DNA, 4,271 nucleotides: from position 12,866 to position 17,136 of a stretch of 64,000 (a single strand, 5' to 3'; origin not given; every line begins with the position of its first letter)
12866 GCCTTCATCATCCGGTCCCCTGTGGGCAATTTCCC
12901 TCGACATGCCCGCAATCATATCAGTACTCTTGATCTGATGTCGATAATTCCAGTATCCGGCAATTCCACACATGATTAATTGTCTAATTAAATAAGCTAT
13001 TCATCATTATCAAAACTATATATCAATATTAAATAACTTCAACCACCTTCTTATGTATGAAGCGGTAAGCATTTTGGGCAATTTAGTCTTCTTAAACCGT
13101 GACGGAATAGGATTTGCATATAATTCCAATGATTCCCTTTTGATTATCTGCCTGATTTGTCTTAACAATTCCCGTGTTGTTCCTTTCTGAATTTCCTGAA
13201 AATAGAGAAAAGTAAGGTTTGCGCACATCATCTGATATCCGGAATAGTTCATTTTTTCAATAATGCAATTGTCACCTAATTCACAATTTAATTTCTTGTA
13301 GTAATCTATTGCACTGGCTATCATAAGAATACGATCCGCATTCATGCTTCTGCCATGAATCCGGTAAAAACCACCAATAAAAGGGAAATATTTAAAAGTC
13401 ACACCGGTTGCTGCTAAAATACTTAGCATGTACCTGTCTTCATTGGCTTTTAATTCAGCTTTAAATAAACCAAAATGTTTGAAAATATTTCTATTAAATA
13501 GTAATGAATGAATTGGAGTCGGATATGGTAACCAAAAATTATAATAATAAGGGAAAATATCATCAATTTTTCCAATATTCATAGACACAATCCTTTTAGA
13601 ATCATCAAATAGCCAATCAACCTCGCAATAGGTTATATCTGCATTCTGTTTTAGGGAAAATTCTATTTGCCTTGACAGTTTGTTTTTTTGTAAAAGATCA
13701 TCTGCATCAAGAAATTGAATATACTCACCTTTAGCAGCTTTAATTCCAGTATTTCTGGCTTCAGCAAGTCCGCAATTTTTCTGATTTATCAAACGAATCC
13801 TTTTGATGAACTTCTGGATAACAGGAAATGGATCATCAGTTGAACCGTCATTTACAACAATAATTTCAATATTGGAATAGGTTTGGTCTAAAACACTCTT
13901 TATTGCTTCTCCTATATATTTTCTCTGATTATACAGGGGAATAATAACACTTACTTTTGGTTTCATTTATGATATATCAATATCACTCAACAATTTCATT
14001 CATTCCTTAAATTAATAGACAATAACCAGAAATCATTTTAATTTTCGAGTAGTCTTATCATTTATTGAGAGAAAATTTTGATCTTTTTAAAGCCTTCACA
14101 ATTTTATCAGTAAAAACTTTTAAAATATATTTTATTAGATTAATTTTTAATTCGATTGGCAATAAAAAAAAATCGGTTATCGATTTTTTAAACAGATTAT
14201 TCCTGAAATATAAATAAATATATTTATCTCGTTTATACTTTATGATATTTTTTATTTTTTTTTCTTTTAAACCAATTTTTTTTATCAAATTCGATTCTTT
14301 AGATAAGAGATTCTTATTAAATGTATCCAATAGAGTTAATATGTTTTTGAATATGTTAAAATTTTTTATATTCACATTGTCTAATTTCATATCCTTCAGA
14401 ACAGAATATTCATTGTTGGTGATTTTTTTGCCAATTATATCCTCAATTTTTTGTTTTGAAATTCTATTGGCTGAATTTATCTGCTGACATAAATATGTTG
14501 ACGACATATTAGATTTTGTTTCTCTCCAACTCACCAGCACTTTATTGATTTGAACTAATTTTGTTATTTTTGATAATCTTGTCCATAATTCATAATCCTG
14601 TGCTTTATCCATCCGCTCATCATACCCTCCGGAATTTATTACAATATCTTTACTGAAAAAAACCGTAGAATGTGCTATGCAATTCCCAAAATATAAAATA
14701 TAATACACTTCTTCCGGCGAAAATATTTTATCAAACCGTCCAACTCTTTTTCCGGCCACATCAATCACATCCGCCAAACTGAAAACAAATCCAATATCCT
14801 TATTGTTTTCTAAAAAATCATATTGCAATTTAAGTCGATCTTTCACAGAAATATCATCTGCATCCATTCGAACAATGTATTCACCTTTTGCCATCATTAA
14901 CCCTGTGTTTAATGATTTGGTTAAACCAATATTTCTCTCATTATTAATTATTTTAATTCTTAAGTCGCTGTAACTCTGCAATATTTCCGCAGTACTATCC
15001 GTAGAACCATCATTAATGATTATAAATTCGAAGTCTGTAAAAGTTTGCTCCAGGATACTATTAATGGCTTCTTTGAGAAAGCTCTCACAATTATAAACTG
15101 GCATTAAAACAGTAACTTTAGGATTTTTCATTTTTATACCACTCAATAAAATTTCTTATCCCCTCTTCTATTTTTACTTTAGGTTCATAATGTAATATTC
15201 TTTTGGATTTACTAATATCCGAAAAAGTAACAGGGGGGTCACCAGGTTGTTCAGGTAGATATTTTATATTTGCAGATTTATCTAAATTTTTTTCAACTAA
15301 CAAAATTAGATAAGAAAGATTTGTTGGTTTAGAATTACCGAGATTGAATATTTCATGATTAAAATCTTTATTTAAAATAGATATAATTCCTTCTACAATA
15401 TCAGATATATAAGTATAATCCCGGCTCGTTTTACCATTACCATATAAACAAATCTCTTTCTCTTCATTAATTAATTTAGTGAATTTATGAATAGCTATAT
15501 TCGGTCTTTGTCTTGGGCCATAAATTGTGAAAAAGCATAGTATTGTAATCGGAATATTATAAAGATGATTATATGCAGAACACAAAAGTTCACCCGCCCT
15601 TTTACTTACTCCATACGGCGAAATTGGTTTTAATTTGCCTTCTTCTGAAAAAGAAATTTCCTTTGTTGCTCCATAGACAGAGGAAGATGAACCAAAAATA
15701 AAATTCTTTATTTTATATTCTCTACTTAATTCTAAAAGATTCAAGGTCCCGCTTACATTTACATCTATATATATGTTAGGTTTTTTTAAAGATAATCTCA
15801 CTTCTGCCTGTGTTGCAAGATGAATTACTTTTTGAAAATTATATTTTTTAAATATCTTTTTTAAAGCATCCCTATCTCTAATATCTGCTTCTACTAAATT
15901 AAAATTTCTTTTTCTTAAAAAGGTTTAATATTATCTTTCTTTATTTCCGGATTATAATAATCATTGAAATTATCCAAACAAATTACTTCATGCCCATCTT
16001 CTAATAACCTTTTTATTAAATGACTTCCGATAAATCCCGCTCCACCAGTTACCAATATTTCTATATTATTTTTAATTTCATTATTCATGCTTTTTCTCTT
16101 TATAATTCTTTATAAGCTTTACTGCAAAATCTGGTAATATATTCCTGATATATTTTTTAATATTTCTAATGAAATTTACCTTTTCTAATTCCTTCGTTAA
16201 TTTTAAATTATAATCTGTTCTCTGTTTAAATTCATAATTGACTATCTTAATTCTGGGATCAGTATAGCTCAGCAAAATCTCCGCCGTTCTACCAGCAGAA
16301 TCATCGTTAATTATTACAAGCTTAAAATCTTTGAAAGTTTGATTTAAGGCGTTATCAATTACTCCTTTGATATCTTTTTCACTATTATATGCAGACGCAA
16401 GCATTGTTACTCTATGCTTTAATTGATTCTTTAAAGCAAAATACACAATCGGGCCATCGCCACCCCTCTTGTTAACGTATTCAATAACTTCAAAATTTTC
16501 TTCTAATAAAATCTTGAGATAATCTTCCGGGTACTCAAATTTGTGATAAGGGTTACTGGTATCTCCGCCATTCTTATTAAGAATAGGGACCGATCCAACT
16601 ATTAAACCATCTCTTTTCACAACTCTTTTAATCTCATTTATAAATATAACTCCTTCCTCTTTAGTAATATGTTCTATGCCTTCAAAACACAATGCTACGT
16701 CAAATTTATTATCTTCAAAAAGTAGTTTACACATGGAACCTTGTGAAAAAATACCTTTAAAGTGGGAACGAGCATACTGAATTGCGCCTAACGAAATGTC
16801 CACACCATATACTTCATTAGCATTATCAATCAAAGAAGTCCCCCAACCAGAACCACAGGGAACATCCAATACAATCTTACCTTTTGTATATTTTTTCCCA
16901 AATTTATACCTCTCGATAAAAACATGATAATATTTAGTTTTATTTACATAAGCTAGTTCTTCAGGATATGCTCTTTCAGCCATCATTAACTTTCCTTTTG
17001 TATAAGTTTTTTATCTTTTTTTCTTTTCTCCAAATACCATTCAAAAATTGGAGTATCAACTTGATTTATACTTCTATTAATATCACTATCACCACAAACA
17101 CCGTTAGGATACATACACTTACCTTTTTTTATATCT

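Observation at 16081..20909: Methyltransferase-radical SAM/SPASM fusion and second methyltransferase adjacent to Wzt (with carbohydrate-binding tail) and Wzm: unusual chain-terminating modification machinery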

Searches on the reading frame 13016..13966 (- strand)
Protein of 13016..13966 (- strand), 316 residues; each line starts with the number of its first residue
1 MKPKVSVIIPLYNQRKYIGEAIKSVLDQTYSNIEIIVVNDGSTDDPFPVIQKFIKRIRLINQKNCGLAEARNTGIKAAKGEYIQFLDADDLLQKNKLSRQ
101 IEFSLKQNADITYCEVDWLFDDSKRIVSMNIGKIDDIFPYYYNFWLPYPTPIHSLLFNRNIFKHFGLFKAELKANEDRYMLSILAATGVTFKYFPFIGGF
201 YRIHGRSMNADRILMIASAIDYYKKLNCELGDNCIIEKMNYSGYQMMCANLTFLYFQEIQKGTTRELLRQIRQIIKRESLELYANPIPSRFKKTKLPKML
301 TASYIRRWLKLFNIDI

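Call 4: search_protein_families(library=pfam, proteins=[window:13016-13966:-], max_evalue=0.01)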
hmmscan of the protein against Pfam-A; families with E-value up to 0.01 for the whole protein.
window:13016-13966:- (316 aa): 3 families
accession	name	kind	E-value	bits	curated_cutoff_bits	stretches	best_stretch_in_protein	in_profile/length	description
PF00535.33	Glycos_transf_2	-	2.3e-36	125.7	23.3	1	6-141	1-140/168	Glycosyl transferase family 2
PF10111.15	Glyco_tranf_2_2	-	9.3e-18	65.1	27.3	1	6-193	1-208/276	Glycosyltransferase like family 2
PF13641.12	Glyco_tranf_2_3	-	1.6e-11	45.2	27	1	3-118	1-125/230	Glycosyltransferase like family 2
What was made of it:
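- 13016..13966 (-): GT2b glycosyltransferase. PF00535, E 2e-36 (call 4).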

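Call 5: search_protein_families(library=ncbifam, proteins=[window:13016-13966:-], max_evalue=0.001)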
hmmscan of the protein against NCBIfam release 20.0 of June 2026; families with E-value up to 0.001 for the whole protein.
window:13016-13966:- (316 aa): 27 families (the best 25 are shown)
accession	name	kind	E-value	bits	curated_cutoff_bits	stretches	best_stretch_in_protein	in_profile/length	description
NF007482.0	PRK10073.1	equivalog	1.6e-33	116.2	423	1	2-125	5-131/334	glycosyltransferase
NF047683.1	TeichurnBiosyTuaG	equivalog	6.8e-29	101.2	400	1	2-125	5-132/252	teichuronic acid biosynthesis protein TuaG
TIGR03937.1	PgaC_IcaA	equivalog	4.3e-21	75.4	422.3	1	3-98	45-144/407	poly-beta-1,6-N-acetyl-D-glucosamine synthase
NF041875.1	EPS_EpsD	equivalog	2.9e-20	72.9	370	1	5-109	1-109/325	exopolysaccharide biosynthesis glycosyltransferase EpsD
NF053739.1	GlytfEpsEBac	equivalog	2.9e-20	72.4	450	1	3-107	1-110/265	glycosyltransferase EpsE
NF050050.1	ProtGlycPglI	equivalog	3e-17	62.9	500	1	2-102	1-106/306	GalNAc(5)-diNAcBac-PP-undecaprenol beta-1,3-glucosyltransferase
TIGR04283.1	glyco_like_mftF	equivalog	6.4e-17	61.9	182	1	5-188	1-173/221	TIGR04283 family arsenosugar biosynthesis glycosyltransferase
NF041394.1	GtaseAglG_Halo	equivalog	7e-15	55.1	440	1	4-102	2-105/304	glucosyl-dolichyl phosphate glucuronosyltransferase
NF007453.0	PRK10018.1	equivalog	3.7e-14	53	382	1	2-104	5-111/280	colanic acid biosynthesis glycosyltransferase WcaA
TIGR03965.1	mycofact_glyco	equivalog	6.5e-14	51.6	280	1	3-92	74-167/467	mycofactocin biosynthesis glycosyltransferase MftF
TIGR04017.1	WcaA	equivalog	6.6e-14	52.2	495.75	1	2-109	4-115/279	colanic acid biosynthesis glycosyltransferase WcaA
TIGR03111.1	glyc2_xrt_Gpos1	hypoth_equivalog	6.8e-14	51.5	363.95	1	3-110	49-161/439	TIGR03111 family XrtG-associated glycosyltransferase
NF038302.1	EPS_HpsE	equivalog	2.1e-13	50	300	1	5-108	3-115/307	hormogonium polysaccharide biosynthesis glycosyltransferase HpsE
NF038299.1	EPS_HpsN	equivalog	3.4e-13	49.2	425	1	3-103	1-105/317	hormogonium polysaccharide biosynthesis glycosyltransferase HpsN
NF050819.1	PolSacchBiosHfsG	equivalog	1.6e-07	30.8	500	1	2-112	11-125/302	polysaccharide biosynthesis protein HfsG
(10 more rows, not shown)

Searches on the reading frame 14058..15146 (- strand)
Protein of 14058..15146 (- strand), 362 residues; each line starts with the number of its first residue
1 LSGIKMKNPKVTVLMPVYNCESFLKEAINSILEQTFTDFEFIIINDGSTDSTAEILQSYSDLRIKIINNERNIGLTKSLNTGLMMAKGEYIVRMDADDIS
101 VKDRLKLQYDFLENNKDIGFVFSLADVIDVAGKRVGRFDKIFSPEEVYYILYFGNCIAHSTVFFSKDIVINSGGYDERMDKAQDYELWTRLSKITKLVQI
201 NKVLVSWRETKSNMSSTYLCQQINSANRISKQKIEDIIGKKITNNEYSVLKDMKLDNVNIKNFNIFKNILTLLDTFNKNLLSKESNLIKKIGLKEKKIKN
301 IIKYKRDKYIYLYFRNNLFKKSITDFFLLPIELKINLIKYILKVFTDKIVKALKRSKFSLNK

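Call 4: search_protein_families(library=pfam, proteins=[window:14058-15146:-], max_evalue=0.01)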
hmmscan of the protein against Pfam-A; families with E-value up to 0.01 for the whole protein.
window:14058-15146:- (362 aa): 5 families
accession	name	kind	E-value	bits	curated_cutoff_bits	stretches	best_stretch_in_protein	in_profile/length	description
PF00535.33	Glycos_transf_2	-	1.3e-34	120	23.3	1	12-130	1-121/168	Glycosyl transferase family 2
PF10111.15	Glyco_tranf_2_2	-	1.3e-20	74.4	27.3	1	12-215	1-223/276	Glycosyltransferase like family 2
PF13641.12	Glyco_tranf_2_3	-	3.9e-12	47.1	27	1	9-121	1-119/230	Glycosyltransferase like family 2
PF13704.12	Glyco_tranf_2_4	-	0.00011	23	27.5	1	19-104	2-88/98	Glycosyl transferase family 2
PF14793.11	DUF4478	-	0.003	17.9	25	1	24-75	20-72/109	Pyrimidine/purine nucleotide 5'-monophosphate nucleosidases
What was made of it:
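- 14058..15146 (-): GT2a glycosyltransferase, the conserved third member of the rSAM-MTase-GT2 module. PF00535, E 1e-34 (call 4).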

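Call 5: search_protein_families(library=ncbifam, proteins=[window:14058-15146:-], max_evalue=0.001)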
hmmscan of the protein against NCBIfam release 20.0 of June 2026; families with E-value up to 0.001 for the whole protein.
window:14058-15146:- (362 aa): 24 families
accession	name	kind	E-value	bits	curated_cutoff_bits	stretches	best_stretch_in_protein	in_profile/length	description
NF053739.1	GlytfEpsEBac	equivalog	6.9e-39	133.4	450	1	9-212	1-207/265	glycosyltransferase EpsE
NF047683.1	TeichurnBiosyTuaG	equivalog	2e-28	99.7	400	1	6-216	3-212/252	teichuronic acid biosynthesis protein TuaG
NF007482.0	PRK10073.1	equivalog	2.2e-21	76.2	423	1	7-100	4-98/334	glycosyltransferase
TIGR03937.1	PgaC_IcaA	equivalog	2.4e-21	76.2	422.3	1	7-119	43-157/407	poly-beta-1,6-N-acetyl-D-glucosamine synthase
NF041875.1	EPS_EpsD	equivalog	1.3e-18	67.6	370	1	11-106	1-98/325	exopolysaccharide biosynthesis glycosyltransferase EpsD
NF007453.0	PRK10018.1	equivalog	4.3e-17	62.7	382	1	6-191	3-189/280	colanic acid biosynthesis glycosyltransferase WcaA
TIGR04017.1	WcaA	equivalog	8.2e-17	61.7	495.75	1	7-191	3-188/279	colanic acid biosynthesis glycosyltransferase WcaA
TIGR03111.1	glyc2_xrt_Gpos1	hypoth_equivalog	2.9e-16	59.3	363.95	1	6-119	46-163/439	TIGR03111 family XrtG-associated glycosyltransferase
NF050050.1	ProtGlycPglI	equivalog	9.9e-16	58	500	1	9-106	2-102/306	GalNAc(5)-diNAcBac-PP-undecaprenol beta-1,3-glucosyltransferase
NF041394.1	GtaseAglG_Halo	equivalog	2.5e-15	56.6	440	1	10-188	2-187/304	glucosyl-dolichyl phosphate glucuronosyltransferase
TIGR04283.1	glyco_like_mftF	equivalog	2.4e-12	46.9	182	1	12-208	2-187/221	TIGR04283 family arsenosugar biosynthesis glycosyltransferase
TIGR03965.1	mycofact_glyco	equivalog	1.9e-11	43.5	280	1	8-194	73-266/467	mycofactocin biosynthesis glycosyltransferase MftF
NF047588.1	GlcsyltransPgfSStrep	equivalog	1e-10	41.4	500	1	10-97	2-95/308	glycosyltransferase PgfS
TIGR04009.1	wcaE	equivalog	1.7e-10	40.6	369.2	1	30-208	25-195/248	colanic acid biosynthesis glycosyltransferase WcaE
TIGR04440.1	glyco_TIGR04440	domain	1.9e-10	40.9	70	1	10-119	1-113/215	TIGR00180 family glycosyltransferase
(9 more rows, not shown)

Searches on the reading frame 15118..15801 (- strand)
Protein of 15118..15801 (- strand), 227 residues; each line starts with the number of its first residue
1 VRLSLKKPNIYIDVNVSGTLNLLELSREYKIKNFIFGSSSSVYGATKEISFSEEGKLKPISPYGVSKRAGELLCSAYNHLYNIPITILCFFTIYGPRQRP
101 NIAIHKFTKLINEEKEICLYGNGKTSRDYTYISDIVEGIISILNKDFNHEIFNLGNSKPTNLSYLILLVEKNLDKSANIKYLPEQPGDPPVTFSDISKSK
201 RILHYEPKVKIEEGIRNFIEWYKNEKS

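Call 4: search_protein_families(library=pfam, proteins=[window:15118-15801:-], max_evalue=0.01)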
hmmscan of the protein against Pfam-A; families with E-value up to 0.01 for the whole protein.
window:15118-15801:- (227 aa): 6 families
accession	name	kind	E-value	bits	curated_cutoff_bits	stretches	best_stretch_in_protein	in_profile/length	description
PF16363.11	GDP_Man_Dehyd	-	2.3e-42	146.1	27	1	3-217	90-331/332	GDP-mannose 4,6 dehydratase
PF01370.27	Epimerase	-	2.4e-39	135.6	20.9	1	4-155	80-240/240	NAD dependent epimerase/dehydratase family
PF01073.25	3Beta_HSD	-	9e-10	38.5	22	1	7-140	84-226/280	3-beta hydroxysteroid dehydrogenase/isomerase family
PF04321.23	RmlD_sub_bind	-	2.4e-07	30.6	27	1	13-158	76-216/287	RmlD substrate binding domain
PF07993.18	NAD_binding_4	-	4.6e-05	23.1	20.1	1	11-95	108-209/258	Male sterility protein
PF02719.21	Polysacc_synt_2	-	0.00017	21.3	20.2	1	11-159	100-233/293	Polysaccharide biosynthesis protein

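Call 5: search_protein_families(library=ncbifam, proteins=[window:15118-15801:-], max_evalue=0.001)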
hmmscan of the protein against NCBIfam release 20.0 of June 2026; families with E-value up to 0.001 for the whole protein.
window:15118-15801:- (227 aa): 20 families
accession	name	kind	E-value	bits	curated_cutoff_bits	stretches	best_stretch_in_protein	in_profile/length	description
TIGR01181.1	dTDP_gluc_dehyt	equivalog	4.7e-39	134.4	365.1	1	4-226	89-315/321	dTDP-glucose 4,6-dehydratase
TIGR01179.1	galE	equivalog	4.5e-32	111.2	262.3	1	4-225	86-328/332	UDP-glucose 4-epimerase GalE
TIGR04180.1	EDH_00030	hypoth_equivalog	6.3e-31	107.5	475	1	4-182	86-265/297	NAD-dependent 4,6-dehydratase LegB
NF011728.1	PRK15181.1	equivalog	7.9e-27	94.2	760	1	4-226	106-341/348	Vi polysaccharide biosynthesis UDP-N-acetylglucosaminuronic acid C-4 epimerase TviC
TIGR02197.1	heptose_epim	equivalog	3.1e-25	89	274.6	1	12-224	88-315/316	ADP-glyceromanno-heptose 6-epimerase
NF007956.0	PRK10675.1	subfamily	6.1e-19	68.3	394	2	4-92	89-179/338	UDP-glucose 4-epimerase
NF007490.0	PRK10084.1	subfamily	1.2e-18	67.2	649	1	4-225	89-337/361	dTDP-glucose 4,6-dehydratase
NF007582.0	PRK10217.1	equivalog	8.2e-16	58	698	1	4-225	90-334/355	dTDP-glucose 4,6-dehydratase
NF047922.1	GDPFucSynFcl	equivalog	1.9e-15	57.1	500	1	11-225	77-304/308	GDP-L-fucose synthase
TIGR01472.1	gmd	equivalog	2.4e-12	46.8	415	1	2-147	91-243/342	GDP-mannose 4,6-dehydratase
TIGR02622.1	CDP_4_6_dhtase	equivalog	1.4e-11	44.2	278.45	1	2-81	91-172/352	CDP-glucose 4,6-dehydratase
NF008360.0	PRK11150.1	equivalog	2.7e-09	36.7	452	1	20-183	98-265/310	ADP-glyceromanno-heptose 6-epimerase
NF043036.1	ErythonDh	equivalog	4.2e-09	36.1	325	1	10-108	95-194/321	D-erythronate dehydrogenase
NF008872.0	PRK11908.1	equivalog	4.4e-09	35.8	294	1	12-161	92-256/349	bifunctional UDP-4-keto-pentose/UDP-xylose synthase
NF005998.1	PRK08125.1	equivalog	1.5e-07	30.2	777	1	20-161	414-570/649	bifunctional UDP-4-amino-4-deoxy-L-arabinose formyltransferase/UDP-glucuronic acid oxidase ArnA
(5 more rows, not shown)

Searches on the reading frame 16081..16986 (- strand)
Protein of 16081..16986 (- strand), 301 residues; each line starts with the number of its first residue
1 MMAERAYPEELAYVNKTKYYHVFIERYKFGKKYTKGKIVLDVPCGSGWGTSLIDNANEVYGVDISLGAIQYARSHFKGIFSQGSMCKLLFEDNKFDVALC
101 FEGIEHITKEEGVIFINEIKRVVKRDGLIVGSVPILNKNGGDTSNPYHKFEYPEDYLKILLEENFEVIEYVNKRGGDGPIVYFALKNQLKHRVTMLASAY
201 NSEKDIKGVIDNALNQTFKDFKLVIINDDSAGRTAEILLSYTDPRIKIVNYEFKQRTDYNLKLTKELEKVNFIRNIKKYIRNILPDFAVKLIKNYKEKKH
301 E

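Call 4: search_protein_families(library=pfam, proteins=[window:16081-16986:-], max_evalue=0.01)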
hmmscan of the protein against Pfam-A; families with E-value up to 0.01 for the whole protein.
window:16081-16986:- (301 aa): 7 families
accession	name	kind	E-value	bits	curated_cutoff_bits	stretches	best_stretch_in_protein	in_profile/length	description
PF08241.18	Methyltransf_11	-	9.8e-17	61.8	21.2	1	40-130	1-94/95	Methyltransferase domain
PF13649.12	Methyltransf_25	-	3.4e-16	60.1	27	1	39-127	1-97/97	Methyltransferase domain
PF13847.12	Methyltransf_31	-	1.2e-11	44.9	27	1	35-130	3-108/145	Methyltransferase domain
PF00535.33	Glycos_transf_2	-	5.1e-09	36.7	23.3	1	199-252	6-61/168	Glycosyl transferase family 2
PF13489.12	Methyltransf_23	-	5.5e-07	29.9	27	1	30-134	17-119/164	Methyltransferase domain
PF08242.18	Methyltransf_12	-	1.7e-06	29.1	30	1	40-129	1-98/98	Methyltransferase domain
PF02353.26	CMAS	-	1.6e-05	24.8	27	1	34-130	61-163/273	Mycolic acid cyclopropane synthetase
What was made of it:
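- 16081..16986 (-): MT301: class-I SAM methyltransferase (residues ~30-135) with a GT2 N-terminal remnant (residues 192-267, nt 16186-16413). Methyltransf_11 E 1e-16; GT2 E 5e-9 (call 4).
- Checked: 16081-16986, 301 aa: Methyltransf_11 at 40-130 plus a GT2 N-terminal fragment at 199-252 (call 4).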

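Call 5: search_protein_families(library=ncbifam, proteins=[window:16081-16986:-], max_evalue=0.001)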
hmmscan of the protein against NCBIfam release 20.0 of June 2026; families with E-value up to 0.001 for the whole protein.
window:16081-16986:- (301 aa): 19 families
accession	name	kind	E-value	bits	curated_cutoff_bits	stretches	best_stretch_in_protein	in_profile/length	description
TIGR01983.1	UbiG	equivalog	4.3e-09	36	102.95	1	27-132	41-152/228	bifunctional 2-polyprenyl-6-hydroxyphenol methylase/3-demethylubiquinol 3-O-methyltransferase UbiG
NF045667.1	MTase_DVU1556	equivalog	2.4e-08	33.7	155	1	33-131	20-119/213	DVU_1556 family methyltransferase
NF047683.1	TeichurnBiosyTuaG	equivalog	2.9e-08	33.7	400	1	189-251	4-68/252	teichuronic acid biosynthesis protein TuaG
TIGR03937.1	PgaC_IcaA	equivalog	2.9e-08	33.1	422.3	1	189-273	43-129/407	poly-beta-1,6-N-acetyl-D-glucosamine synthase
NF001244.0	PRK00216.1-5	equivalog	3.3e-08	33.1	216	1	34-130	47-152/236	bifunctional demethylmenaquinone methyltransferase/2-methoxy-6-polyprenyl-1,4-benzoquinol methylase UbiE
TIGR02072.1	BioC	equivalog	6.8e-08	32.6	184.95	1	35-133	34-134/244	malonyl-ACP O-methyltransferase BioC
TIGR01934.1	MenG_MenH_UbiE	subfamily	4e-07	29.6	158.35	1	35-130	39-140/223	ubiquinone/menaquinone biosynthesis methyltransferase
NF053739.1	GlytfEpsEBac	equivalog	1.2e-06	27.7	450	1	192-256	2-69/265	glycosyltransferase EpsE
NF008300.0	PRK11088.1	equivalog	1.3e-06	28.1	303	1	34-134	84-182/272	23S rRNA (guanine(745)-N(1))-methyltransferase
NF045823.1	PthPhpthDimycoMt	equivalog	7e-06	25.4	300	1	34-129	65-164/256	phthiotriol/phenolphthiotriol dimycocerosates methyltransferase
NF047649.1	MTase_UXPK_star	exception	7.4e-06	25.2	460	1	34-129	76-179/283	methyltransferase/UXPK-star double selenoprotein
NF045825.1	FAmtase_mtf2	equivalog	1e-05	24.9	400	1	33-129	56-156/248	fatty-acid O-methyltransferase Mtf2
NF007482.0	PRK10073.1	equivalog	1.5e-05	24.2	423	1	190-244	5-59/334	glycosyltransferase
TIGR02021.1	BchM-ChlM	equivalog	1.7e-05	24.4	158.9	1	31-125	50-149/218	magnesium protoporphyrin IX methyltransferase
NF041536.1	ArsM_DUF2284_UU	exception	0.00018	20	575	1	32-129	73-178/459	arsenite methyltransferase/DUF2284 domain selenoprotein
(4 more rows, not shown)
